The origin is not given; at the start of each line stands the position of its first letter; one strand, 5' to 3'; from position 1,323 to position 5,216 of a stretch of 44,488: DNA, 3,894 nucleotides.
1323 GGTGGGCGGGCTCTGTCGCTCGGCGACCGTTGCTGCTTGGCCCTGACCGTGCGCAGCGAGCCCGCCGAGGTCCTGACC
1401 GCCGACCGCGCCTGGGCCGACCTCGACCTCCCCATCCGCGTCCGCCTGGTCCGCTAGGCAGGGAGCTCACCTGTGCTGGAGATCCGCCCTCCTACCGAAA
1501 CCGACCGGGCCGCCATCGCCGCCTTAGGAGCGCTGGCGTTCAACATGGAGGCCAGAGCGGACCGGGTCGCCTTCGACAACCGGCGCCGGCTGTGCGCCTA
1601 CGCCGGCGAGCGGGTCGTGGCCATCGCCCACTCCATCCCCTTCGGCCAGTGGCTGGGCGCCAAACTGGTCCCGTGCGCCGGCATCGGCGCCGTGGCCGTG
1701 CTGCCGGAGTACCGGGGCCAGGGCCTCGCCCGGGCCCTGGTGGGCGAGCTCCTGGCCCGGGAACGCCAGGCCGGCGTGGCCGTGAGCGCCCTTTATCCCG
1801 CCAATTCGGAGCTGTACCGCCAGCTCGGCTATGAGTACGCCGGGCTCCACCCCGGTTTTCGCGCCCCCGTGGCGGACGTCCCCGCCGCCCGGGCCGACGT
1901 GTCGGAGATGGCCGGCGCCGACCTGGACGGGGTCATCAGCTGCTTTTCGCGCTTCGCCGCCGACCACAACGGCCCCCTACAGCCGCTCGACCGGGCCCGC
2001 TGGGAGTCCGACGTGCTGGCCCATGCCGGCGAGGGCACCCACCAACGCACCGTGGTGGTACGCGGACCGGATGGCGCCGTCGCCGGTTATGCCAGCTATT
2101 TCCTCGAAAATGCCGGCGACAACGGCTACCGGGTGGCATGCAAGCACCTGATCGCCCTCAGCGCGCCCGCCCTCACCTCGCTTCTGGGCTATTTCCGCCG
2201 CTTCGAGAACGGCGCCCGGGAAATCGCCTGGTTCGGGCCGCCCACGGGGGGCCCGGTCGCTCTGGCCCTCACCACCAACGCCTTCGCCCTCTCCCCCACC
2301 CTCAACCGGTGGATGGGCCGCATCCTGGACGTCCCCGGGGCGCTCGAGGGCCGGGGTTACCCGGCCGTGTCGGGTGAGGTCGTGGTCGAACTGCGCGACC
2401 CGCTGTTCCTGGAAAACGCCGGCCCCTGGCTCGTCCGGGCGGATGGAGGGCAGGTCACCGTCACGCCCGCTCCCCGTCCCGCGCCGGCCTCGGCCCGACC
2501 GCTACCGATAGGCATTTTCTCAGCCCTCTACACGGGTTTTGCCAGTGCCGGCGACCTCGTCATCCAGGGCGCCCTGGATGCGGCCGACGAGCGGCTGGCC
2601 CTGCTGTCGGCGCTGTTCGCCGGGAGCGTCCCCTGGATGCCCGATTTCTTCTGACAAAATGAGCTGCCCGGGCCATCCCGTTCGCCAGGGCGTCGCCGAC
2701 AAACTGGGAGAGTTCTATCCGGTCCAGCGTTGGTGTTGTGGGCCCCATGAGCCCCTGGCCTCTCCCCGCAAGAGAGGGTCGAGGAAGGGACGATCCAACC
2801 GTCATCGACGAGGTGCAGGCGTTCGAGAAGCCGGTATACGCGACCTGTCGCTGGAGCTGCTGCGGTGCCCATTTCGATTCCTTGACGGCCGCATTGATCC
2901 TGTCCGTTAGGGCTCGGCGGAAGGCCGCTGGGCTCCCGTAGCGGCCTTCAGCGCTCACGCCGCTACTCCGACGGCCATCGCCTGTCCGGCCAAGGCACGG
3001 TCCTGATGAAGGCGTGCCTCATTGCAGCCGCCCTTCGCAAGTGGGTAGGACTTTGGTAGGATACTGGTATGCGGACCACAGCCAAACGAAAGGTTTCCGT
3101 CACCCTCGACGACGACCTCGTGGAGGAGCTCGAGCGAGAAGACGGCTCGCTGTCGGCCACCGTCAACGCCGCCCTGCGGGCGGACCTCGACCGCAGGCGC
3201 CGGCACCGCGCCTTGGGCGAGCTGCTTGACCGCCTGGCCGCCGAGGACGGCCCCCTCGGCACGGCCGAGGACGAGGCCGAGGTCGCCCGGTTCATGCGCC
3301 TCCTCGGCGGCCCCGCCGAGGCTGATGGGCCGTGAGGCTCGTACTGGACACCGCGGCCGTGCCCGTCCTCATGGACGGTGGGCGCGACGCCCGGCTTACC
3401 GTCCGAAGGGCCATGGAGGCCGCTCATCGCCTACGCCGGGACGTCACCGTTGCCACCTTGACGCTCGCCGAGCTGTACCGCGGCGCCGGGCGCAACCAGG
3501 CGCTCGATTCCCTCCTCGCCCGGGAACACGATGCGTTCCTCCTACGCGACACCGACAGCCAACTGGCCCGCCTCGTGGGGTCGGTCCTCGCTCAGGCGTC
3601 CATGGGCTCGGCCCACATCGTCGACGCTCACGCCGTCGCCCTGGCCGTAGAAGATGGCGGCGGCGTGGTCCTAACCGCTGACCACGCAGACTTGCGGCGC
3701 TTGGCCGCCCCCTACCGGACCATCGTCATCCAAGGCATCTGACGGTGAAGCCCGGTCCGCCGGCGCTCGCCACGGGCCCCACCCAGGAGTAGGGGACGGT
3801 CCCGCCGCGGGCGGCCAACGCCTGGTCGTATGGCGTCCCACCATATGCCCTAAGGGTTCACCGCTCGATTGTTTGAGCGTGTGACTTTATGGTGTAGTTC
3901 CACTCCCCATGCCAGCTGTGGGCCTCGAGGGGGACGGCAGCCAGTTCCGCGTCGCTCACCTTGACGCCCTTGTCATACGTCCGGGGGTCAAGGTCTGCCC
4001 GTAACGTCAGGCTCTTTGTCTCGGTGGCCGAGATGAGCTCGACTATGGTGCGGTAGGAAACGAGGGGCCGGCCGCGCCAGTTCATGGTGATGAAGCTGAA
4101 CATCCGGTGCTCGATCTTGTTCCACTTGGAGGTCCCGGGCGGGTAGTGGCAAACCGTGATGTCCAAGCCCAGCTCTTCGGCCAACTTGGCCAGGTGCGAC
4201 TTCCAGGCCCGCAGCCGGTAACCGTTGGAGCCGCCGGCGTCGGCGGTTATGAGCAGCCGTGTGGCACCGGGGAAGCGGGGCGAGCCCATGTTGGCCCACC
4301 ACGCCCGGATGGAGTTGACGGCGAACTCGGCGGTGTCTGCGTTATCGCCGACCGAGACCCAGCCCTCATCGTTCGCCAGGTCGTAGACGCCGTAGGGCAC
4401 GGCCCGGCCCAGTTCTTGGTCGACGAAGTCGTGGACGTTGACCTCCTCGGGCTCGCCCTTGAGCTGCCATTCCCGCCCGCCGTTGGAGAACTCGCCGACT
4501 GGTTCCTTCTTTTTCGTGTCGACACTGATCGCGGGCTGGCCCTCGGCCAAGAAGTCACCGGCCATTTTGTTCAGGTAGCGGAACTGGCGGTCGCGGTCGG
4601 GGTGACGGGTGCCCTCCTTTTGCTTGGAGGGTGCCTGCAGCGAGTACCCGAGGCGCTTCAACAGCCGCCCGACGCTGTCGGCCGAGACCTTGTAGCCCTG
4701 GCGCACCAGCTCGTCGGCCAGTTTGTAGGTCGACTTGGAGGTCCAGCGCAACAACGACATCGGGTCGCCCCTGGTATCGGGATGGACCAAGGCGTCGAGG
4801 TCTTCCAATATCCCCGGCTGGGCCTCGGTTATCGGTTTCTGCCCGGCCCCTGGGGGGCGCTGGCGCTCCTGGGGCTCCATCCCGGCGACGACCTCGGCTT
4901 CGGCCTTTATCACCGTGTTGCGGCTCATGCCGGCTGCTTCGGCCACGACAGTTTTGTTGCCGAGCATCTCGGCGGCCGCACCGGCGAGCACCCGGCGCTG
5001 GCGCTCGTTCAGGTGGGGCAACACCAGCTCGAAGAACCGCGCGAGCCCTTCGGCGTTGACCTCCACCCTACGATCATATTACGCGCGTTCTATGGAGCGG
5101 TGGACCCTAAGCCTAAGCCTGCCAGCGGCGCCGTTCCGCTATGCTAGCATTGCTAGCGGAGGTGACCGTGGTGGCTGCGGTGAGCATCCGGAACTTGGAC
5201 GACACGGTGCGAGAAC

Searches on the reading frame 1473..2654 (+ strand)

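Call 27: search_protein_families(library=pfam, proteins=[window:1473-2654:+], max_evalue=0.0001)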
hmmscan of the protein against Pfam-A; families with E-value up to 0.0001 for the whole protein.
window:1473-2654:+ (393 aa): 6 families
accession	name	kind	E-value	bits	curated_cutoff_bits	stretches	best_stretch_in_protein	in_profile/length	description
PF13527.13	Acetyltransf_9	-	6.2e-22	78.4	25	1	3-123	1-127/127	Acetyltransferase (GNAT) domain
PF13530.11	SCP2_2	-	1.6e-14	54.8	23.2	1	287-390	1-105/105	Sterol carrier protein domain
PF00583.31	Acetyltransf_1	-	5e-10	40.1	20.7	1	32-120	25-116/116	Acetyltransferase (GNAT) family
PF13508.13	Acetyltransf_7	-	2.3e-09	37.9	27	1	42-121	8-83/84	Acetyltransferase (GNAT) domain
PF17668.7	Acetyltransf_17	-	2.9e-08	34.8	25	1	174-284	7-114/114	Acetyltransferase (GNAT) domain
PF08445.16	FR47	-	7e-05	23.2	22.1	0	69-122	22-79/86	FR47-like protein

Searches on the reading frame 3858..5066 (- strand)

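Call 27: search_protein_families(library=pfam, proteins=[window:3858-5066:-], max_evalue=0.0001)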
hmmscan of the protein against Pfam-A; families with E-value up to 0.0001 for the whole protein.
window:3858-5066:- (402 aa): 1 family
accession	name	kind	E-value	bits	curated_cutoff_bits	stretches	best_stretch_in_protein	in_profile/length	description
PF07592.17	DDE_Tnp_ISAZ013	-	1.2e-137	458.5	26.9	1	89-394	1-307/308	Rhodopirellula transposase DDE domain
